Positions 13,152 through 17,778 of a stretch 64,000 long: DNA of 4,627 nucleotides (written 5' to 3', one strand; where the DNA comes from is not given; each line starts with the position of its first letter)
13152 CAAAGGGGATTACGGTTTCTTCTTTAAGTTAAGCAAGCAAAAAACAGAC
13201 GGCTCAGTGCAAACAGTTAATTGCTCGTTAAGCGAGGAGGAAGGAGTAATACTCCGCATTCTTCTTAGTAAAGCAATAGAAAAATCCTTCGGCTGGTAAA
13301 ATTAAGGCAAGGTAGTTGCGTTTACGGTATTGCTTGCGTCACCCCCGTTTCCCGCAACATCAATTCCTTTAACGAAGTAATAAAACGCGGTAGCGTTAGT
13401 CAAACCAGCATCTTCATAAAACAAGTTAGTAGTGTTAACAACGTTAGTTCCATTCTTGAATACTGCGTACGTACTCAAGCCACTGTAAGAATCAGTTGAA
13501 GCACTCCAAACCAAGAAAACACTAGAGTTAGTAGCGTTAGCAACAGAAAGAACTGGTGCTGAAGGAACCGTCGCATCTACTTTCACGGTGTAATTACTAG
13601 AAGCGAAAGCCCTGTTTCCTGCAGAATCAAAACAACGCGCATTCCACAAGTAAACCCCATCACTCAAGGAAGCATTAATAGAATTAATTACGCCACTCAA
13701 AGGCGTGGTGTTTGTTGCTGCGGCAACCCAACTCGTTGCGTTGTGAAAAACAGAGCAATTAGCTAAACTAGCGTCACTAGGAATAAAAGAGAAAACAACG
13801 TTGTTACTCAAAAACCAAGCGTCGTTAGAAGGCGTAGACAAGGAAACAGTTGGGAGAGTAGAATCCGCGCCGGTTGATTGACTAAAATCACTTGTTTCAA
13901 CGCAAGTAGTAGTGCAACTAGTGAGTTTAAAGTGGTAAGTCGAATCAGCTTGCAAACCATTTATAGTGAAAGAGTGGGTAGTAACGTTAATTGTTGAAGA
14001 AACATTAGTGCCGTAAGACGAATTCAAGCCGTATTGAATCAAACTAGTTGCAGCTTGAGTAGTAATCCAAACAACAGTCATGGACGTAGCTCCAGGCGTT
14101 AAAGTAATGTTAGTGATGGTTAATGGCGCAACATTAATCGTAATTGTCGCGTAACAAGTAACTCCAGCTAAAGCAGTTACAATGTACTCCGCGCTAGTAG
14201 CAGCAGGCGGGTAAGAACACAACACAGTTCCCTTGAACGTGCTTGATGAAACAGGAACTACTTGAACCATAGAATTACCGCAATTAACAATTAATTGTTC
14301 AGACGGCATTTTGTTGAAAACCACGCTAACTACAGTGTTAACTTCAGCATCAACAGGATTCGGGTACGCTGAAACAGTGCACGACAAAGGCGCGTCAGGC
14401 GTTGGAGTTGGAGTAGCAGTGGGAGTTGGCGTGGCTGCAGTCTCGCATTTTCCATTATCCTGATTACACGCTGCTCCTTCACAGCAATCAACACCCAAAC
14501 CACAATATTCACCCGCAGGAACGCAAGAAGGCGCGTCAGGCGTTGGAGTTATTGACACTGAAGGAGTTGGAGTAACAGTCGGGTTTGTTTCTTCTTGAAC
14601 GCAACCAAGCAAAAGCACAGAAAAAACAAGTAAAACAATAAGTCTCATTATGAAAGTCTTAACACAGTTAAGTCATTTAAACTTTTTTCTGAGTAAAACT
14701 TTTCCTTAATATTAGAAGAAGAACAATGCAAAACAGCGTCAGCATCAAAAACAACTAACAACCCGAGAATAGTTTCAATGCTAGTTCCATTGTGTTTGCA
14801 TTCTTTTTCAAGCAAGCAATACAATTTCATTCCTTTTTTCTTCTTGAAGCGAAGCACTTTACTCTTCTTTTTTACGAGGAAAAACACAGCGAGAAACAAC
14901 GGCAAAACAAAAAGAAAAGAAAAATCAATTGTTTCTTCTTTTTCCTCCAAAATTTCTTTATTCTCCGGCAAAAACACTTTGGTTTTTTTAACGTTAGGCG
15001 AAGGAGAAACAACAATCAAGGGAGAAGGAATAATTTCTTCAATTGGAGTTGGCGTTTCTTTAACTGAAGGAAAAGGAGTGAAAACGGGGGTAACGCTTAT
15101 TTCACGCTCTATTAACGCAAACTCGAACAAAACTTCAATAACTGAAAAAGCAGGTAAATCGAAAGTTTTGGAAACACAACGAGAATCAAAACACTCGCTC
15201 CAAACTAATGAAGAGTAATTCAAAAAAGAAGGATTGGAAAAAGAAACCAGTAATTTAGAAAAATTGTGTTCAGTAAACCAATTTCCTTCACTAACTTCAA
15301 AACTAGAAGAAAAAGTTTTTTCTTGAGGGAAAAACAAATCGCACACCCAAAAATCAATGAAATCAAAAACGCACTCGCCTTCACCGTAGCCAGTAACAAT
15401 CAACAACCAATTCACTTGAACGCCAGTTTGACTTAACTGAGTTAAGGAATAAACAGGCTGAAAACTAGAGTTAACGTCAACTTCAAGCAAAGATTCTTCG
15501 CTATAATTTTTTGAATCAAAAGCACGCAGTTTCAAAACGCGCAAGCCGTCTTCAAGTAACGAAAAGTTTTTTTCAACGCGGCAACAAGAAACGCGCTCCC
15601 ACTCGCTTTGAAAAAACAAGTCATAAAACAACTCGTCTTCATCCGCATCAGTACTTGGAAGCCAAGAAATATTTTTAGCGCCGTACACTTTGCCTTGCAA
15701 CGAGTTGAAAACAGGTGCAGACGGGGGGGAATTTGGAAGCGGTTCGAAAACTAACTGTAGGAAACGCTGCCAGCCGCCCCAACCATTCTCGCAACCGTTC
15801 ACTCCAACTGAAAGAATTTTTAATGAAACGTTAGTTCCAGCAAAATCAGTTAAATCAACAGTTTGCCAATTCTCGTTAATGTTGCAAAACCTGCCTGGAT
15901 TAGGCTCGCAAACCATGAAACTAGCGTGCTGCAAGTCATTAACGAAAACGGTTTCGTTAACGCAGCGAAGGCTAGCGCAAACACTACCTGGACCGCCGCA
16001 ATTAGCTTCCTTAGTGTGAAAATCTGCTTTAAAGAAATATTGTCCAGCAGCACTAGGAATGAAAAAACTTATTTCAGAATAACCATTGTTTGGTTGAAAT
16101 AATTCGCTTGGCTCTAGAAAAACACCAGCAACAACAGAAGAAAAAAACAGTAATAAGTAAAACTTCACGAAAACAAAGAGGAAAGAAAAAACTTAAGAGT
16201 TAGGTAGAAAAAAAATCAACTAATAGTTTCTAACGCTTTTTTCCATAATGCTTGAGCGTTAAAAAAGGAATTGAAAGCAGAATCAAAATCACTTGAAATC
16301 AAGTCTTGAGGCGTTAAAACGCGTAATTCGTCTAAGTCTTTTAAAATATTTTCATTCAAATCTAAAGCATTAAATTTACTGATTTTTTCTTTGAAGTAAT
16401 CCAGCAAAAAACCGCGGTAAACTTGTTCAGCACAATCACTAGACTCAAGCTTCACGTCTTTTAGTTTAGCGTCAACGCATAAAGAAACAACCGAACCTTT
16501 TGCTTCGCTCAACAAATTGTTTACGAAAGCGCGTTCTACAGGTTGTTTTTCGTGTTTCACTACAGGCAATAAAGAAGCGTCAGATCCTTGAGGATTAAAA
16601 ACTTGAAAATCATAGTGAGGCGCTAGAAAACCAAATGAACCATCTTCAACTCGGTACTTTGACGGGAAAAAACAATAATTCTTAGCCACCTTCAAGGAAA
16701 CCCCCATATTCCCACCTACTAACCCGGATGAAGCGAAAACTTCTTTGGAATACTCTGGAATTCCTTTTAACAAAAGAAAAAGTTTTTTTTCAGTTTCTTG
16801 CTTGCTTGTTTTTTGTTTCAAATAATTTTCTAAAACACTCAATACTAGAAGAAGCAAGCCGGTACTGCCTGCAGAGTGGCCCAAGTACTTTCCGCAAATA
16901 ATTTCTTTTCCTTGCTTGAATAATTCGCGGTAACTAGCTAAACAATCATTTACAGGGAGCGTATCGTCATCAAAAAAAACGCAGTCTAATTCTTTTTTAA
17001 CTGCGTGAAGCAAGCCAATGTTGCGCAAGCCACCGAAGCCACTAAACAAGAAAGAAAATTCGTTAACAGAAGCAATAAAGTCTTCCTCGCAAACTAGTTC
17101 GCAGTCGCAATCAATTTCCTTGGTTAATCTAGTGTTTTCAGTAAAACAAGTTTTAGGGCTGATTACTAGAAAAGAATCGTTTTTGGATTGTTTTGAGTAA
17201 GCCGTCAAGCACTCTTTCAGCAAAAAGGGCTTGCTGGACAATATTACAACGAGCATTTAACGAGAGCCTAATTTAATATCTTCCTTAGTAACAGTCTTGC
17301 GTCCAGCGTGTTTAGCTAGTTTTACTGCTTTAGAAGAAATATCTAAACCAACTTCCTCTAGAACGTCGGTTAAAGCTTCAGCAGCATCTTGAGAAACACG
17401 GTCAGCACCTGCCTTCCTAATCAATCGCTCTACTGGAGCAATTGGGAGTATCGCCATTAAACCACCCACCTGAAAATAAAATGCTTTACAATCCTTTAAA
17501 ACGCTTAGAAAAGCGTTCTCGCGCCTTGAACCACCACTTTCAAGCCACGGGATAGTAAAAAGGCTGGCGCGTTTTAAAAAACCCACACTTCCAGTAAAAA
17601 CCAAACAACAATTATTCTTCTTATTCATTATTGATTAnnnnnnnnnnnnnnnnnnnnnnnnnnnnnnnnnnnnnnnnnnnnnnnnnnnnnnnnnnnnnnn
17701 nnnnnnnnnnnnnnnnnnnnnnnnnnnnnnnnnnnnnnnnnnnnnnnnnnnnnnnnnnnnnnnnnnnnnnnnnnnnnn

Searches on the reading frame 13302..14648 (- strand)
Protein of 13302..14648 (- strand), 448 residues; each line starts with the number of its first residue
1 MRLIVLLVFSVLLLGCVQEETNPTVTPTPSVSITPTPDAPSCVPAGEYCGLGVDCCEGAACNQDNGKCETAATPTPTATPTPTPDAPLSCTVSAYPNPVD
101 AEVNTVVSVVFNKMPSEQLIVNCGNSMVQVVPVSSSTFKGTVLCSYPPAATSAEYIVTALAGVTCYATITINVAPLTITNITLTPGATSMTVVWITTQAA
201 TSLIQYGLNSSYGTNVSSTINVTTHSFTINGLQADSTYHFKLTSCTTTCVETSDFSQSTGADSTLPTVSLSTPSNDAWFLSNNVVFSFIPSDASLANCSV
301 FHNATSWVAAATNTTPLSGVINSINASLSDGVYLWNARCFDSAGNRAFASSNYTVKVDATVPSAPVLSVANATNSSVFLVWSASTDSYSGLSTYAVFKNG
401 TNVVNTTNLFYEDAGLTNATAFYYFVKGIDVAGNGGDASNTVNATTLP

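Call 18: search_protein_families(library=pfam, proteins=[window:13302-14648:-], max_evalue=0.001)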
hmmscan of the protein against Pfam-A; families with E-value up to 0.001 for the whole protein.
window:13302-14648:- (448 aa): 3 families
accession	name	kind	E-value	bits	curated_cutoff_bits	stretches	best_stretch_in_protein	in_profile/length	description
PF16893.11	fn3_2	-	1.5e-08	35.1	27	1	361-409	2-50/89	Fibronectin type III domain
PF16656.11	Pur_ac_phosph_N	-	3.6e-06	27.9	30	1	180-246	3-82/93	Purple acid Phosphatase, N-terminal domain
PF00041.27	fn3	-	2.6e-05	24.8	25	0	179-247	4-71/84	Fibronectin type III domain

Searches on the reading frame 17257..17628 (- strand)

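Call 18: search_protein_families(library=pfam, proteins=[window:17257-17628:-], max_evalue=0.001)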
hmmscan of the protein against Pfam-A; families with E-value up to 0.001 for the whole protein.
window:17257-17628:- (123 aa): 5 families
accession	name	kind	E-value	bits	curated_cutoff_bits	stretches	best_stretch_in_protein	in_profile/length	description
PF00808.29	CBFD_NFYB_HMF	-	3.5e-18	66.1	21.4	1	61-120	3-63/65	Histone-like transcription factor (CBF/NF-Y) and archaeal histone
PF00125.30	Histone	-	2e-07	31.8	26.4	1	63-120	55-117/122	Core histone H2A/H2B/H3/H4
PF15511.12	CENP-T_C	-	9.4e-05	22.9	28.1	1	61-119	8-71/108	Centromere kinetochore component CENP-T histone fold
PF15630.12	CENP-S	-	0.00011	23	28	1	78-123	26-71/76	CENP-S protein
PF02969.23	TAF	-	0.00055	20.5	21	1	63-119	6-62/66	TATA box binding protein associated factor (TAF)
